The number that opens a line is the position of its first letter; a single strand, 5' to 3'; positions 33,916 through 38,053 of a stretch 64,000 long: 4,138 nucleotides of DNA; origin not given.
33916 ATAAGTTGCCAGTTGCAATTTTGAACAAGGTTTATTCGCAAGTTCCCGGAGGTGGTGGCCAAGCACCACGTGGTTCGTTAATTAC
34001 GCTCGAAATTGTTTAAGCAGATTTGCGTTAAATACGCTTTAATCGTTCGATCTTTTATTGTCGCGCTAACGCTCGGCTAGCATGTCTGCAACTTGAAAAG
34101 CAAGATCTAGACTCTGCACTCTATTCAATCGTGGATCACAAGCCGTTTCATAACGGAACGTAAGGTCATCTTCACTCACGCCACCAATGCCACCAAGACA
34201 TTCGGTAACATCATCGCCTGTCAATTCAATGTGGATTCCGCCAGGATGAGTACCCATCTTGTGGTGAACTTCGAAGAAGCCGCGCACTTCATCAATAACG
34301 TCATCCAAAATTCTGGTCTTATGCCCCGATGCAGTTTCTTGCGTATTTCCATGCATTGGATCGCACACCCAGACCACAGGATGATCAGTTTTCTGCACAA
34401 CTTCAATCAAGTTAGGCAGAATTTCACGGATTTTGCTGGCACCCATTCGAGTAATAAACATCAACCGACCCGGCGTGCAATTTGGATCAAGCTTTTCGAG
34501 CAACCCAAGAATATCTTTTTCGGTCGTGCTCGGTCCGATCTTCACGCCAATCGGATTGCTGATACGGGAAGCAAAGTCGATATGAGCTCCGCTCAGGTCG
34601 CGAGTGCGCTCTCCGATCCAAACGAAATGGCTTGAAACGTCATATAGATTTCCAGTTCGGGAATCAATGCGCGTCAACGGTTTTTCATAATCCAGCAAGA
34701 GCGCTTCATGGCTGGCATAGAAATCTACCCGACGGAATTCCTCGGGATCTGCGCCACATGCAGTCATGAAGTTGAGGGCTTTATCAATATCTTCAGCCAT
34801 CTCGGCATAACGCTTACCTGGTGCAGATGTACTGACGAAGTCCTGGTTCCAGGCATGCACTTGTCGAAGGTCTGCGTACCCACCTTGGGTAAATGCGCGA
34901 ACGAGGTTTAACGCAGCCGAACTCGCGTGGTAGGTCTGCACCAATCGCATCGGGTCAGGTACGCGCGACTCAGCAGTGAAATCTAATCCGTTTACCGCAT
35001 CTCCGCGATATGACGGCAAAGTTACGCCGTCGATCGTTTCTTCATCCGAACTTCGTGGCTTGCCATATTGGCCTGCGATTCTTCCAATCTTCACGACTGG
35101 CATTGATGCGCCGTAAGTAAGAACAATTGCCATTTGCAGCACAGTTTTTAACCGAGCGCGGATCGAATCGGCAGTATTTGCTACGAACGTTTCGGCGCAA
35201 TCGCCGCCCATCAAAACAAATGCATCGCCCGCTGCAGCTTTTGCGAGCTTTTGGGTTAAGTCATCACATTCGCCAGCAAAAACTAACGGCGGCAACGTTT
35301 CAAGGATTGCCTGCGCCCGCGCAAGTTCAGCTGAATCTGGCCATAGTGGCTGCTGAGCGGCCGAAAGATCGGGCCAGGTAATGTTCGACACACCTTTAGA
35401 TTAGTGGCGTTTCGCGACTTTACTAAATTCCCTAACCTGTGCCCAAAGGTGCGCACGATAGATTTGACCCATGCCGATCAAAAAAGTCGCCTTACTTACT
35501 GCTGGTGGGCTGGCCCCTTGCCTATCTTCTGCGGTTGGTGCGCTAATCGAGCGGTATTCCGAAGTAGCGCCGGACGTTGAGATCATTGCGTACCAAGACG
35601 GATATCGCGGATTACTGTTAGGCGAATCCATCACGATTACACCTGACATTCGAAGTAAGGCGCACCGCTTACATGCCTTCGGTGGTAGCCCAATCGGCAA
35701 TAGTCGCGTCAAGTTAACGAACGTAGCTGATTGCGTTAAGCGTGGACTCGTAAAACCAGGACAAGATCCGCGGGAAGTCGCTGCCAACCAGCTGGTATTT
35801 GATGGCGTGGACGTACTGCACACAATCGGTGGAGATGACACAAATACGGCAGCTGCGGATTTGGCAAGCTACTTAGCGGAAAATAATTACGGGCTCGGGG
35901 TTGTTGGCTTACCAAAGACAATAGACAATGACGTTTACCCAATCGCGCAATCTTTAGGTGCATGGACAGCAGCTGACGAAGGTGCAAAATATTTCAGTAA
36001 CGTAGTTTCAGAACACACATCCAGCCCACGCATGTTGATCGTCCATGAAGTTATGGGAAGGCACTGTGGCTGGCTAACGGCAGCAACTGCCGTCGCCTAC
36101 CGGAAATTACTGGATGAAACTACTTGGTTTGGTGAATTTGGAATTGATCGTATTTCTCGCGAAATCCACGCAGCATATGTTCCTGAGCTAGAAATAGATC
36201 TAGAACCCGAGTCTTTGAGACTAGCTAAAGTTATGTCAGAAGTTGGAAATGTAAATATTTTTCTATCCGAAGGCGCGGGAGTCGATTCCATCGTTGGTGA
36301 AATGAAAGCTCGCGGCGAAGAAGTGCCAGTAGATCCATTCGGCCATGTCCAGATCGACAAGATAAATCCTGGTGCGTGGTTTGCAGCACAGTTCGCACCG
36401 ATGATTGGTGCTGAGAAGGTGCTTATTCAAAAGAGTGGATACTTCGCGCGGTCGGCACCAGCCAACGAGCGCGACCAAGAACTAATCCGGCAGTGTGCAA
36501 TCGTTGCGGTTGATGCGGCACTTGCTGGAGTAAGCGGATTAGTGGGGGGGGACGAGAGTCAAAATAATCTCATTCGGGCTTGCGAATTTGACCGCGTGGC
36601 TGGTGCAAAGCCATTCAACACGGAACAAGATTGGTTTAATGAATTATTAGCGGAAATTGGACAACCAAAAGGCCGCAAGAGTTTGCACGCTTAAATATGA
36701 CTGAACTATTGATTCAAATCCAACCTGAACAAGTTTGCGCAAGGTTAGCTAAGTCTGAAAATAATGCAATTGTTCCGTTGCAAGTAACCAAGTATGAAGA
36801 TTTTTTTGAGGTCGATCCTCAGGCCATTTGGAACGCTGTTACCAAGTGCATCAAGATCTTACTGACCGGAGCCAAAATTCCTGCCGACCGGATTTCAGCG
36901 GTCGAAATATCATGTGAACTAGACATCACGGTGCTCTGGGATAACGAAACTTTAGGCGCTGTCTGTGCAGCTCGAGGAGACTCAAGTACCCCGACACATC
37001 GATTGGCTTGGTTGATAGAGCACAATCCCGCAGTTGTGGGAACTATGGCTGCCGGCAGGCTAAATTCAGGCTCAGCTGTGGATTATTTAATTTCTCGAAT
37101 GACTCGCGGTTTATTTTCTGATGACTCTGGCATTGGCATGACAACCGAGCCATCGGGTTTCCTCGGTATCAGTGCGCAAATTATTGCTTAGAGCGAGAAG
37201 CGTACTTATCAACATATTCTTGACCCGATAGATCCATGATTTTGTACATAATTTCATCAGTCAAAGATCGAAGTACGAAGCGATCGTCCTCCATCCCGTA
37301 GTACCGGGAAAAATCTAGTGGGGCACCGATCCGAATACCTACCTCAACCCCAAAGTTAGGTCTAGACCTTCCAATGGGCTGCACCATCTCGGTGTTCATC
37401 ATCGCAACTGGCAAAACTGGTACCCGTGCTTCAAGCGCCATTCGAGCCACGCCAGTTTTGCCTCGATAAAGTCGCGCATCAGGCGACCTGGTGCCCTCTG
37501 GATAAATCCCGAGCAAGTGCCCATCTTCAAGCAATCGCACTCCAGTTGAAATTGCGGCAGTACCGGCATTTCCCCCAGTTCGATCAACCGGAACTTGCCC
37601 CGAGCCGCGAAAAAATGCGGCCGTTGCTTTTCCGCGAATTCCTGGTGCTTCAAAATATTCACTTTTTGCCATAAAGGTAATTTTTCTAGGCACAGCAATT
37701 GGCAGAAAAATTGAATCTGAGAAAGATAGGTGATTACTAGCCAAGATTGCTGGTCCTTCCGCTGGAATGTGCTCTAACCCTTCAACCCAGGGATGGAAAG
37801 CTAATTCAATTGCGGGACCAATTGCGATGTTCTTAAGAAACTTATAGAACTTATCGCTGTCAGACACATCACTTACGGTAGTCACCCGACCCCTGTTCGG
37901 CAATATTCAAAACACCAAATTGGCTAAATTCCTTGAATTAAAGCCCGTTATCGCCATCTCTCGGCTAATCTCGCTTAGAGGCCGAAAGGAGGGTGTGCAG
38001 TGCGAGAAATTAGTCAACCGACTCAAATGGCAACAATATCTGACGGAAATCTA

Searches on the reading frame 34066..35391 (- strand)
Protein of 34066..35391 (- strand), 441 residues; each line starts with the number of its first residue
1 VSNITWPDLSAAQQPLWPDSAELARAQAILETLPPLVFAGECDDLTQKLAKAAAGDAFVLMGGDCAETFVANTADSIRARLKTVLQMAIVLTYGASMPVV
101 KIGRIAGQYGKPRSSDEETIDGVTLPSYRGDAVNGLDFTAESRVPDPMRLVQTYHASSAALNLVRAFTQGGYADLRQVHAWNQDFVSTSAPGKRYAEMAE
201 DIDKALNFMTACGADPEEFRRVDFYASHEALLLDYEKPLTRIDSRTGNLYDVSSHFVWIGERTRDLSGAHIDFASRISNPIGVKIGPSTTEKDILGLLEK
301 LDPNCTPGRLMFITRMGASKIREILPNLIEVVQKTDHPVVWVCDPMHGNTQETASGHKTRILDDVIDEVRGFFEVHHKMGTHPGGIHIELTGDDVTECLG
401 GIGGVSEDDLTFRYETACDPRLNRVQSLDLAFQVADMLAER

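Call 22: search_protein_families(library=pfam, proteins=[window:34066-35391:-], max_evalue=0.0001)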
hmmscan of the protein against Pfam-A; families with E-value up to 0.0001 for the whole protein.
window:34066-35391:- (441 aa): 1 family
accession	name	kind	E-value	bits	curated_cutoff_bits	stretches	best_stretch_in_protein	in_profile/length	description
PF01474.22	DAHP_synth_2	-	1.8e-199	663.2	27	1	4-435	4-438/438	Class-II DAHP synthetase family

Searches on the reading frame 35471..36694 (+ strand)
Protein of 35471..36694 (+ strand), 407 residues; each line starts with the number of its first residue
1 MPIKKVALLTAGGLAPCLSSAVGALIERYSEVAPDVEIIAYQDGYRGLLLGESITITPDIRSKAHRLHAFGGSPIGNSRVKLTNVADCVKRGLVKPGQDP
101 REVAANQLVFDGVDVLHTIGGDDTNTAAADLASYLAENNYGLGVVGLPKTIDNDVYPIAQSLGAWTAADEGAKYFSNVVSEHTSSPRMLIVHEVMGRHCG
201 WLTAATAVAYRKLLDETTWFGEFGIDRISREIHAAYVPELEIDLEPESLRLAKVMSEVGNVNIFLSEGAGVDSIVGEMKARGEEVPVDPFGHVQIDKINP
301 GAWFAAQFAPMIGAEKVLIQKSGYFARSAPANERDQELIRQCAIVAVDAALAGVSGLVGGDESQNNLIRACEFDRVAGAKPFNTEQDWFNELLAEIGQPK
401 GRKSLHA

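Call 22: search_protein_families(library=pfam, proteins=[window:35471-36694:+], max_evalue=0.0001)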
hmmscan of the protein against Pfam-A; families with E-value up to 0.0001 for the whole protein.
window:35471-36694:+ (407 aa): 1 family
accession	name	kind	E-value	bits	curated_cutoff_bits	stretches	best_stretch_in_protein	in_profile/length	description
PF00365.25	PFK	-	8.4e-35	120.9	30.9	1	5-294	1-253/277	Phosphofructokinase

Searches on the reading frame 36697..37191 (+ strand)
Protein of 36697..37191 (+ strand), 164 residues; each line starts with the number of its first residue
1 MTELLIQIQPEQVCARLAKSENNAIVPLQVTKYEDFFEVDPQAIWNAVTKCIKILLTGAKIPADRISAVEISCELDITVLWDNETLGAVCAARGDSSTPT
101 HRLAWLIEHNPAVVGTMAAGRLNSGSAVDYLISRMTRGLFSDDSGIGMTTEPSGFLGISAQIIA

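Call 22: search_protein_families(library=pfam, proteins=[window:36697-37191:+], max_evalue=0.0001)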
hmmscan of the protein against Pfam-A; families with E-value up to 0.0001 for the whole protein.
window:36697-37191:+ (164 aa): 1 family
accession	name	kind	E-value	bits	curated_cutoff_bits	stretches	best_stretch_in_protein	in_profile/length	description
PF00370.27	FGGY_N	-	9.1e-10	39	28.8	1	31-85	35-89/245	FGGY family of carbohydrate kinases, N-terminal domain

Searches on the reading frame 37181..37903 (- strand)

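Call 22: search_protein_families(library=pfam, proteins=[window:37181-37903:-], max_evalue=0.0001)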
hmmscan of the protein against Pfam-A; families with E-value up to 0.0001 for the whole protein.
window:37181-37903:- (240 aa): 1 family
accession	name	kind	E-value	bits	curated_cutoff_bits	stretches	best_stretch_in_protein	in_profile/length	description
PF01553.26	Acyltransferase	-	4.6e-27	94.9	23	1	40-168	4-131/132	Acyltransferase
